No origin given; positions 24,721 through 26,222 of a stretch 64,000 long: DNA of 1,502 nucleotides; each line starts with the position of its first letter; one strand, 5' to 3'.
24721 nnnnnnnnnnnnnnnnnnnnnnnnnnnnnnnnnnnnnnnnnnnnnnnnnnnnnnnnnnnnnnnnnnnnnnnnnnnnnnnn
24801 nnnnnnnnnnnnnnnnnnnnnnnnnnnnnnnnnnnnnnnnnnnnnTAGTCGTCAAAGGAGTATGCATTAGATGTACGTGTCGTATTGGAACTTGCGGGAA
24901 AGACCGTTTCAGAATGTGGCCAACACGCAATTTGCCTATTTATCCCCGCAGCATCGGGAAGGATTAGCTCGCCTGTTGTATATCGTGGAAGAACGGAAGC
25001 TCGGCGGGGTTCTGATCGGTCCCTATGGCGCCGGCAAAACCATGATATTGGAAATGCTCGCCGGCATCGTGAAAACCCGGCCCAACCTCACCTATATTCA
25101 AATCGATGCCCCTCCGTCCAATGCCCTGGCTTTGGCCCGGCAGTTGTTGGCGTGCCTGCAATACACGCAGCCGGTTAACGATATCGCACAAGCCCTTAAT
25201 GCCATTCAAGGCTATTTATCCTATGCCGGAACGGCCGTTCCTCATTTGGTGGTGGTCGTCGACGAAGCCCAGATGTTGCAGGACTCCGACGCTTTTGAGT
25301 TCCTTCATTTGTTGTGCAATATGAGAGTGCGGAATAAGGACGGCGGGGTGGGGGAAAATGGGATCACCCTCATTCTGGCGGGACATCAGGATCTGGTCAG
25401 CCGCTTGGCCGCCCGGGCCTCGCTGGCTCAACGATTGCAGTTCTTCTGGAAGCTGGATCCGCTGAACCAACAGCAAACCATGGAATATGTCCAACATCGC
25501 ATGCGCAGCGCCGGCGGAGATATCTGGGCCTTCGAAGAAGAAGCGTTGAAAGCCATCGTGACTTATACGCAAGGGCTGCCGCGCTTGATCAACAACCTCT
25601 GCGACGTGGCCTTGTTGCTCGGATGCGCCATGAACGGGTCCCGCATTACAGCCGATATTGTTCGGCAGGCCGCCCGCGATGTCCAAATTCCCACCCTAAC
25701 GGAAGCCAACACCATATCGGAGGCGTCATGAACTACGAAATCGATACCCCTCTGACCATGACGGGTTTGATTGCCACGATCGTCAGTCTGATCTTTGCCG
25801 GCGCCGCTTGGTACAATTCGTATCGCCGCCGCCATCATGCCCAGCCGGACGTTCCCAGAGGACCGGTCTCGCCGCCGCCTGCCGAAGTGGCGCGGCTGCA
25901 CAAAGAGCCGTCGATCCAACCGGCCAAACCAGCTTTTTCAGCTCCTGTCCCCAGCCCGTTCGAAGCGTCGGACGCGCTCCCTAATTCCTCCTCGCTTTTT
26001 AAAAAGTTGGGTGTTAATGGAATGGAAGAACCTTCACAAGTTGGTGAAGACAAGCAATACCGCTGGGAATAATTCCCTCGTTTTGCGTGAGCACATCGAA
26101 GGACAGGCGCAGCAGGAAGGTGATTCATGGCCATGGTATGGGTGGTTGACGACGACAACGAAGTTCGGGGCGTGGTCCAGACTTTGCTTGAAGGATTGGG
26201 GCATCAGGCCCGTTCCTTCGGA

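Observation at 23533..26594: Receiver / KaiC-like ATPase / ExeA-like AAA ATPase / Pro-rich bitopic protein / membrane-anchored receiver operon facing the synthase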

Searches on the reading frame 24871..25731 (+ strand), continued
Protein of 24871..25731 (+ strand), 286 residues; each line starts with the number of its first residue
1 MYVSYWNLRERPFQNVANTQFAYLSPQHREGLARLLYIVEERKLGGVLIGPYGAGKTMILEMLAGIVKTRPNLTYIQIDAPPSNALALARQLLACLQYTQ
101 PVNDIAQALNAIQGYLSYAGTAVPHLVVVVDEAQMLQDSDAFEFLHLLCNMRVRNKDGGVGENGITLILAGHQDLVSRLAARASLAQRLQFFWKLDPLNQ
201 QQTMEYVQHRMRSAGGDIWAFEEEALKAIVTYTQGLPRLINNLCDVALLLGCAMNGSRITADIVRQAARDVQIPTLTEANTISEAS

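Call 58: search_protein_families(library=pfam, proteins=[L042:5661-7967:-, L042:3271-5664:-, L042:1817-3274:-, L042:7903-8379:-, L042:10968-14813:-, L042:14832-15518:-], max_evalue=0.001)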
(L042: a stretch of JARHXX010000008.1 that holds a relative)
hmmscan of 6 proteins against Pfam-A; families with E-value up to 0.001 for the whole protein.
L042:5661-7967:- (768 aa): 2 families
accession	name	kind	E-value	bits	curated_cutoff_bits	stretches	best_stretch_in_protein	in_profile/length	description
PF02638.21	GHL10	-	5.7e-09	35.9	27.9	1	521-692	104-269/311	Glycosyl hydrolase-like 10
PF09960.14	DUF2194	-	5.9e-05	22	30.4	1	198-270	46-119/582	Uncharacterised protein conserved in bacteria (DUF2194)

L042:3271-5664:- (797 aa): 14 families
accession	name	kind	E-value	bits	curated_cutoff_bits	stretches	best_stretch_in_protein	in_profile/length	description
PF07719.23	TPR_2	-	2.7e-13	49.3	27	0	252-277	8-33/34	Tetratricopeptide repeat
PF13181.12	TPR_8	-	5.2e-12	45.4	25.7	1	251-276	7-32/34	Tetratricopeptide repeat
PF13432.12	TPR_16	-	3.6e-11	43.7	32.7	1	216-278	2-64/65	Tetratricopeptide repeat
PF13428.12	TPR_14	-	8.7e-11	41.8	23.5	0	249-285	5-41/44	Tetratricopeptide repeat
PF14559.12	TPR_19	-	3.1e-09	37.5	25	1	292-347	3-58/68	Tetratricopeptide repeat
PF04151.21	PPC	-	3.6e-09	37.8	25.9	1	103-155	17-69/70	Bacterial pre-peptidase C-terminal domain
PF00515.34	TPR_1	-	1.6e-08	34.4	27.8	0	252-276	8-32/34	Tetratricopeptide repeat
PF13424.12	TPR_12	-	4.9e-07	30.3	30.1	0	251-305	9-70/77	Tetratricopeptide repeat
PF13414.12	TPR_11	-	5.3e-07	29.7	26.8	0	220-257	3-40/42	TPR repeat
PF13176.12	TPR_7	-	2.2e-06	27.7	27.9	0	252-277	6-33/36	Tetratricopeptide repeat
PF23914.1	TPR_CcmH_CycH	-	3.7e-06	27.3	42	1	242-347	47-154/158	Cytochrome c-type biogenesis protein H TPR domain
PF13174.12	TPR_6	-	5.7e-06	27.1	26.3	0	292-313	12-33/33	Tetratricopeptide repeat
PF13371.12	TPR_9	-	4.4e-05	23.8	35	0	254-313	4-62/73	Tetratricopeptide repeat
PF25064.1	ARM_TT21_5th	-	5.5e-05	23.9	27.8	0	250-305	6-60/117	TT21 fifth ARM repeats domain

L042:1817-3274:- (485 aa): 5 families
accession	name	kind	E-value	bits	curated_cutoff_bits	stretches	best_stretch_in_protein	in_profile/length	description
PF03142.21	Chitin_synth_2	-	5e-25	88.6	27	1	218-374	201-378/527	Chitin synthase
PF00535.33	Glycos_transf_2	-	9e-23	81.5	23.3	1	139-303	1-162/168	Glycosyl transferase family 2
PF13641.12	Glyco_tranf_2_3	-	1.8e-22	80.9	27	1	136-368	1-229/230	Glycosyltransferase like family 2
PF13632.12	Glyco_trans_2_3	-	1.2e-10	42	27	1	223-467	3-183/198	Glycosyl transferase family group 2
PF10111.15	Glyco_tranf_2_2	-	0.00024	21.1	27.3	1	139-240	1-103/276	Glycosyltransferase like family 2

L042:7903-8379:- (158 aa): 0 families

L042:10968-14813:- (1281 aa): 20 families
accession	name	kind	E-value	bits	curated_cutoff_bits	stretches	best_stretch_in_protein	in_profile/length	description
PF14559.12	TPR_19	-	1e-24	87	25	2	238-293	6-61/68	Tetratricopeptide repeat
PF07719.23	TPR_2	-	1.2e-22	78.5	27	0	225-255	3-33/34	Tetratricopeptide repeat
PF00515.34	TPR_1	-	5.7e-18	64.4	27.8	0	225-255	3-33/34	Tetratricopeptide repeat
PF13428.12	TPR_14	-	8.8e-17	60.4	23.5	0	258-298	2-42/44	Tetratricopeptide repeat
PF13432.12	TPR_16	-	5.4e-16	59.1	32.7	1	166-223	8-65/65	Tetratricopeptide repeat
PF23914.1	TPR_CcmH_CycH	-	4.4e-15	56.3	42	1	220-322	47-152/158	Cytochrome c-type biogenesis protein H TPR domain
PF13414.12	TPR_11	-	7.9e-11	41.9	26.8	0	238-267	9-38/42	TPR repeat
PF13431.12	TPR_17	-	5.4e-10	39.2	24.4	0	245-268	1-24/34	Tetratricopeptide repeat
PF24575.1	TPR_Slam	-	2.1e-09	38.2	35.2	0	271-310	61-100/104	Surface lipoprotein assembly modifier, N-terminal TPR repeats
PF25062.1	ARM_TT21_N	-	1.9e-08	34.8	40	1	159-339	31-216/222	Tetratricopeptide repeat protein 21 N-terminal ARM repeat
PF12895.13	ANAPC3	-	4e-08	33.9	27.2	0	205-281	5-80/82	Anaphase-promoting complex, cyclosome, subunit 3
PF13424.12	TPR_12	-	4.2e-08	33.7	30.1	0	192-252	6-74/77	Tetratricopeptide repeat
PF13174.12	TPR_6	-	8.6e-08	32.8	26.3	0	195-221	6-32/33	Tetratricopeptide repeat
PF13181.12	TPR_8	-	6.6e-07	29.5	25.7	0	226-255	4-33/34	Tetratricopeptide repeat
PF14561.12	TPR_20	-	1.8e-05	25.4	25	0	247-287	12-52/90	Tetratricopeptide repeat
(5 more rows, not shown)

L042:14832-15518:- (228 aa): 4 families
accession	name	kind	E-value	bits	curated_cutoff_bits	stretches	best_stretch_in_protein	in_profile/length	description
PF04311.20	DUF459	-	2.2e-55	187.5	27.2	1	28-224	1-196/197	Protein of unknown function (DUF459)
PF13472.12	Lipase_GDSL_2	-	6.2e-08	33.8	32.9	1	62-216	39-177/178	GDSL-like Lipase/Acylhydrolase family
PF19040.6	SGNH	-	2.6e-06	27.8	27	1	22-223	18-247/248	SGNH domain (fused to AT3 domains)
PF00657.28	Lipase_GDSL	-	7.5e-06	26.7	23.6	1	62-222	57-208/208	GDSL-like Lipase/Acylhydrolase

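Call 76: search_protein_families(library=ncbifam, proteins=[L074:10001-10831:+, L074:10846-12072:+, L074:7743-9560:+, L074:5289-7205:+, L074:7202-7753:+, L074:12036-13316:+, L074:13885-14445:+, L074:14447-15292:+, L074:15746-17746:+], max_evalue=0.00001)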
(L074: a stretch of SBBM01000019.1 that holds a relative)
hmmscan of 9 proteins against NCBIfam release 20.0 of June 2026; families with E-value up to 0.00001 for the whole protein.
L074:10001-10831:+ (276 aa): 1 family
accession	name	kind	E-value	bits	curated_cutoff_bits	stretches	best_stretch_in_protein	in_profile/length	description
TIGR03015.1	pepcterm_ATPase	hypoth_equivalog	1.5e-59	201.7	324.5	1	1-273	1-266/269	XrtA/PEP-CTERM system-associated ATPase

L074:10846-12072:+ (408 aa): 6 families
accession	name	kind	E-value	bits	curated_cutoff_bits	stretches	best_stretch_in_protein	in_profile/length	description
TIGR02120.1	GspF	equivalog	1.8e-102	343.6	424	1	4-402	1-399/401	type II secretion system inner membrane protein GspF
NF052607.1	T4PiliAsmPilCThrm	equivalog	1.7e-86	290.8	700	1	1-402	1-402/406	type IV pilus assembly protein PilC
NF052606.1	T4PiliAsmPilCMyx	equivalog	2.2e-77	260.7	700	1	2-402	20-416/419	type IV pilus assembly protein PilC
NF047826.1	T3SSXpsF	equivalog_domain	1.6e-75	254.4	650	1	1-402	1-402/405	type II secretion system protein XpsF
NF007861.0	PRK10573.1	equivalog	1.9e-67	228.1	401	1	3-405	6-399/401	protein transport protein HofC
NF041012.2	T4P_ComGB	equivalog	4.9e-35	121.4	240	1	72-402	7-332/332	competence type IV pilus assembly protein ComGB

L074:7743-9560:+ (605 aa): 20 families
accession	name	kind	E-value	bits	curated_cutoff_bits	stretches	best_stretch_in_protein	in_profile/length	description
TIGR02538.1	type_IV_pilB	equivalog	1.3e-179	598.4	675.65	1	7-552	3-563/564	type IV-A pilus assembly ATPase PilB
TIGR02533.1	type_II_gspE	equivalog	1.3e-178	594.6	630.25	1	76-550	2-485/486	type II secretion system ATPase GspE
NF053534.1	T4PilAsmATPsTfpB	equivalog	1.5e-143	479.3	850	1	43-551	61-582/584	type IV pilus assembly ATPase TfpB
NF007755.0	PRK10436.1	equivalog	1.9e-138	462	617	1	80-552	11-460/465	type II secretion system protein GspE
NF041000.1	ATPase_ComGA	equivalog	1.4e-80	270.2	300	1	179-444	3-266/267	competence type IV pilus ATPase ComGA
TIGR01420.1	pilT_fam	subfamily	2.4e-54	184.9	319.1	1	178-445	4-270/343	PilT/PilU family type 4a pilus ATPase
TIGR02525.1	plasmid_TraJ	equivalog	4.7e-25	88.3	368.3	1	299-423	142-272/372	plasmid transfer ATPase TraJ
TIGR02524.1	dot_icm_DotB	equivalog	6.1e-20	71.7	463.3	1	303-422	130-258/358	Dot/Icm type IV secretion system ATPase DotB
NF058587.1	archaellum_moto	equivalog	2.6e-17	62.8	550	1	311-425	279-398/527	archaellum flagellar ATPase motor FlaI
TIGR02782.1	TrbB_P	equivalog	3e-13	49.7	304.55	1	310-422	139-254/303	P-type conjugative transfer ATPase TrbB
TIGR02788.1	VirB11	equivalog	4.1e-13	49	249.95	1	304-424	142-266/308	P-type DNA transfer ATPase VirB11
NF053672.1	bindosome_BasE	exception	3.8e-12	45.7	1000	1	303-439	266-408/512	bindosome assembly system ATPase subunit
TIGR03819.1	heli_sec_ATPase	hypoth_equivalog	1e-11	44.6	373.15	1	270-424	141-301/340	TadA family conjugal transfer-associated ATPase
NF010469.0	PRK13894.1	subfamily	1.3e-11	44.4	508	1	309-421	151-265/320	conjugal transfer ATPase TrbB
NF010407.0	PRK13833.1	subfamily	1.4e-10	41.1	499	1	299-423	137-262/323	conjugal transfer protein TrbB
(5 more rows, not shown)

L074:5289-7205:+ (638 aa): 8 families
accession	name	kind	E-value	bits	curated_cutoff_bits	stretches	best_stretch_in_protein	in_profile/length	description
TIGR02168.1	SMC_prok_B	equivalog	3.2e-18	64.9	567.35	1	354-614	225-485/1181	chromosome segregation protein SMC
TIGR02169.1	SMC_prok_A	equivalog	1.5e-15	56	729.4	2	354-616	259-523/1165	chromosome segregation protein SMC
TIGR04523.1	Mplasa_alph_rch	subfamily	1.8e-13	49.3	270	1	30-347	315-631/745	helix-rich protein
NF045487.1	ASRP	equivalog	3e-11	42.7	300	0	34-338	154-462/593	archaea-specific SMC-related protein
NF002572.0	PRK02224.1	equivalog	3.7e-09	35.4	1087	0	452-622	265-432/888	DNA double-strand break repair ATPase Rad50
NF041034.1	Rad50_Sulf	equivalog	7.3e-09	34.1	1000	0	33-184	549-700/872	DNA double-strand break repair ATPase Rad50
TIGR04211.1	SH3_and_anchor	equivalog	1.9e-07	30.9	65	0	261-361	57-160/198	TIGR04211 family SH3 domain-containing protein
NF003034.1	PRK03918.1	equivalog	1e-06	27.1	700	0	355-582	208-430/878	DNA double-strand break repair ATPase Rad50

L074:7202-7753:+ (183 aa): 8 families
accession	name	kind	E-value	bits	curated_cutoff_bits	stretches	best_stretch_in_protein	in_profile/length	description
NF040959.1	MamA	equivalog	3.9e-13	49.3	200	1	94-174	37-116/204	magnetosome protein MamA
TIGR02521.1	type_IV_pilW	equivalog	1.7e-12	47.4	154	1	90-165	27-101/234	type IV pilus biogenesis/stability protein PilW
TIGR02917.1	PEP_TPR_lipo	equivalog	7.4e-10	37.3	312.2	1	93-166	362-434/899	XrtA/PEP-CTERM system TPR-repeat protein PrsT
NF033762.1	social_mot_Tgl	equivalog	3.5e-09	36.4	225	1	85-167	22-104/252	social motility TPR repeat lipoprotein Tgl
TIGR02795.1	tol_pal_ybgF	equivalog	7.4e-09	36.2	90.1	0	93-169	38-116/119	tol-pal system protein YbgF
NF047507.1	TPR_BatC_Lepto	exception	1.6e-07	31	175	0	94-178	58-142/214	TPR repeat-containing protein BatC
NF002725.1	PRK02603.1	equivalog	6.1e-07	29.6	143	0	95-140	73-118/173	photosystem I assembly protein Ycf3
NF047558.1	TPR_END_plus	domain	7.9e-06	25.7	32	0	97-129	2-34/56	TPR end-of-group domain-containing protein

L074:12036-13316:+ (426 aa): 77 families (the best 25 are shown)
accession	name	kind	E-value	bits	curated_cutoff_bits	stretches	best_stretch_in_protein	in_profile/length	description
NF038348.1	T2SS_HK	subfamily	3.2e-72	243.8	450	2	244-419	394-572/574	histidine kinase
NF008468.0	PRK11360.1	equivalog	3.6e-66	223.8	646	1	47-423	260-611/616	two-component system sensor histidine kinase AtoS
NF052574.1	HisKinEspCMyxo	equivalog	2.4e-58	198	1200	1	75-420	308-637/785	serine histidine kinase EspC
NF052573.1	HisKinEspAMyxo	equivalog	2.3e-52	178.1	1400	1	131-419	328-610/755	serine histidine kinase EspA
NF007688.0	PRK10364.1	equivalog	1e-46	159.6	479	1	183-420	224-451/460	two-component system sensor histidine kinase ZraS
NF010411.0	PRK13837.1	equivalog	3.3e-39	134.6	647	1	183-423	434-678/828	two-component system VirA-like sensor kinase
NF046020.1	HisKinCckABruc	equivalog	6.7e-37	126.8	1000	1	185-422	466-709/868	cell cycle histidine kinase CckA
NF046044.1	PnpS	equivalog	1.2e-36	126.6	400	1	257-419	216-390/390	two-component system histidine kinase PnpS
NF047497.1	HK_LIC_12097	equivalog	1.7e-35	122.4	500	1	183-419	134-365/367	LIC_12097 family sensor histidine kinase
NF041777.1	sens_FixL_Rhizob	equivalog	8.5e-35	120.3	850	1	50-420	118-481/485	sensor protein FixL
NF010076.0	PRK13557.1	subfamily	6.2e-34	117.3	631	1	136-420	112-394/540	histidine kinase famiy protein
NF046026.1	HisKinCckACaul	equivalog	8.6e-31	106.7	1000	1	185-421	288-533/678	cell cycle histidine kinase CckA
NF033092.0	HK_WalK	equivalog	9.5e-31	107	725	1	51-419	255-593/594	cell wall metabolism sensor histidine kinase WalK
NF008293.1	PRK11073.1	equivalog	3.8e-29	102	240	1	57-419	9-346/349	nitrogen regulation protein NR(II)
NF053867.1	SprKinKinDBac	equivalog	1.9e-28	99.2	775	1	189-420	276-497/500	sporulation kinase KinD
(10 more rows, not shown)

L074:13885-14445:+ (186 aa): 44 families (the best 25 are shown)
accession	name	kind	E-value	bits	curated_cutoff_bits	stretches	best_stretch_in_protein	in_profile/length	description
NF053512.1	nitric_RR_NosR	exception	1.9e-52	178.7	400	1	6-151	1-145/422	response regulator c-di-GMP phosphodiesterase, NosR family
NF051870.1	NAssimRespRegNtrX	equivalog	3.2e-18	65.8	600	1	5-145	3-143/452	nitrogen assimilation response regulator NtrX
NF008469.0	PRK11361.1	equivalog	2.6e-17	62.6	714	1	2-144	3-142/461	acetoacetate metabolism transcriptional regulator AtoC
NF011695.0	PRK15115.1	equivalog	5.9e-17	61.6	763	1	5-156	8-153/445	two-component system response regulator GlrR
TIGR01818.1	ntrC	equivalog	8.7e-17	61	558.6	1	6-144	1-137/463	nitrogen regulation protein NR(I)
NF033791.1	ActR_PrrA_rreg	equivalog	1.8e-16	60.6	250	1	4-120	2-116/173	ActR/PrrA/RegA family redox response regulator transcription factor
NF006900.1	PRK09390.1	equivalog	1.2e-14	54.4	255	1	3-131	4-130/203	response regulator FixJ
NF008176.1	PRK10923.1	equivalog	5e-14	51.8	620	1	1-130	1-128/469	nitrogen regulation protein NR(I)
NF007689.0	PRK10365.1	equivalog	1.1e-13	50.8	760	1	4-125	6-125/441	sigma-54-dependent response regulator transcription factor ZraR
NF046020.1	HisKinCckABruc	equivalog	8.9e-13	47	1000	1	3-122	749-868/868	cell cycle histidine kinase CckA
TIGR02915.1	PEP_resp_reg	equivalog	1.6e-12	47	502.6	1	6-139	1-135/445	PEP-CTERM-box response regulator transcription factor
NF047793.1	ResRegPgtA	equivalog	3.2e-12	46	650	1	3-123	5-123/414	two-component system response regulator PgtA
NF052313.1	T9SS_RR_PorX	equivalog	9.3e-12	44.5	300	1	5-149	2-143/513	T9SS response regulator signal transducer PorX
NF045717.1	DVU0259_DivK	exception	1e-10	41.8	160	1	4-121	3-116/117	DVU0259 family response regulator domain-containing protein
NF010076.0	PRK13557.1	subfamily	5.4e-10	38.3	631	1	3-122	415-534/540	histidine kinase famiy protein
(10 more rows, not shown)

L074:14447-15292:+ (281 aa): 2 families
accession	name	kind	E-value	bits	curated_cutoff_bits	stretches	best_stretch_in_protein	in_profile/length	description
TIGR02538.1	type_IV_pilB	equivalog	3.2e-16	59.1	675.65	1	5-143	3-141/564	type IV-A pilus assembly ATPase PilB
NF008411.1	PRK11234.1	equivalog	3.8e-07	28.9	1170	1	4-140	484-619/723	cyclic di-3',5'-guanylate-activated glycosyltransferase NfrB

L074:15746-17746:+ (666 aa): 13 families
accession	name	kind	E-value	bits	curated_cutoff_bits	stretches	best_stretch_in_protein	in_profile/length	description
NF040959.1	MamA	equivalog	4.2e-24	85.1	200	2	393-540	54-198/204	magnetosome protein MamA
TIGR02917.1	PEP_TPR_lipo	equivalog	2e-23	82.2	312.2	2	521-647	709-832/899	XrtA/PEP-CTERM system TPR-repeat protein PrsT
TIGR02521.1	type_IV_pilW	equivalog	5.2e-23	81.8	154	1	448-591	32-177/234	type IV pilus biogenesis/stability protein PilW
NF033762.1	social_mot_Tgl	equivalog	2e-17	63.4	225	2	483-627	33-181/252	social motility TPR repeat lipoprotein Tgl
NF002725.1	PRK02603.1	equivalog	4.9e-13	49.4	143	0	462-530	50-121/173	photosystem I assembly protein Ycf3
NF033920.0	C39_PA2778_fam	equivalog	9.3e-13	48.2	150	0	556-647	163-253/255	PA2778 family cysteine peptidase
NF047507.1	TPR_BatC_Lepto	exception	3.4e-12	46.3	175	0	529-622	38-136/214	TPR repeat-containing protein BatC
TIGR00990.1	3a0801s09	subfamily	1e-09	37.6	757.25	1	488-623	338-474/615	mitochondrial import receptor subunit TOM70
NF033758.1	gliding_GltE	equivalog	2.1e-08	33.6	225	1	401-525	214-334/411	adventurous gliding motility TPR repeat lipoprotein GltE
TIGR02552.1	LcrH_SycD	equivalog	1.5e-07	31.2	104.8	0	533-613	36-117/136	SycD/LcrH family type III secretion system chaperone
NF047558.1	TPR_END_plus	domain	1.6e-07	31.2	32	0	586-617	2-34/56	TPR end-of-group domain-containing protein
NF052415.1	T3SS_chap_SctY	equivalog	4.1e-06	27.3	70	0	512-588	3-82/106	type III secretion apparatus assembly chaperone SctY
NF008391.2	PRK11189.1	equivalog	8.5e-06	25.5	250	0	480-575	64-162/297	lipoprotein NlpI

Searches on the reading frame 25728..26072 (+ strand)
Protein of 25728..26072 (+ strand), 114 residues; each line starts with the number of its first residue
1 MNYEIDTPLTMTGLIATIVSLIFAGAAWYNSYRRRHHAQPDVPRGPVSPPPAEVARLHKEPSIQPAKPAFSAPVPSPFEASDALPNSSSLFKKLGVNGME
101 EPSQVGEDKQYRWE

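Call 3: search_protein_families(library=pfam, proteins=[window:25728-26072:+], max_evalue=0.01)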
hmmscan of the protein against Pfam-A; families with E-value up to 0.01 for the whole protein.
window:25728-26072:+ (114 aa): 0 families

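Call 4: search_protein_families(library=ncbifam, proteins=[window:25728-26072:+], max_evalue=0.01)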
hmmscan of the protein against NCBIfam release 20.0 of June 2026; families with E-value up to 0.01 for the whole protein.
window:25728-26072:+ (114 aa): 0 families
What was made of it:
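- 25728..26072 (+): Small single-pass membrane protein, predicted N-out/C-in. It has a conserved TM helix, a basic cluster, a cytoplasmic Pro-rich linker of variable length, and a conserved C-terminal F-[KR]-[KRQ]...acidic patch-Y-x-W-E-COOH. No Pfam or NCBIfam hit (calls 3, 4).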
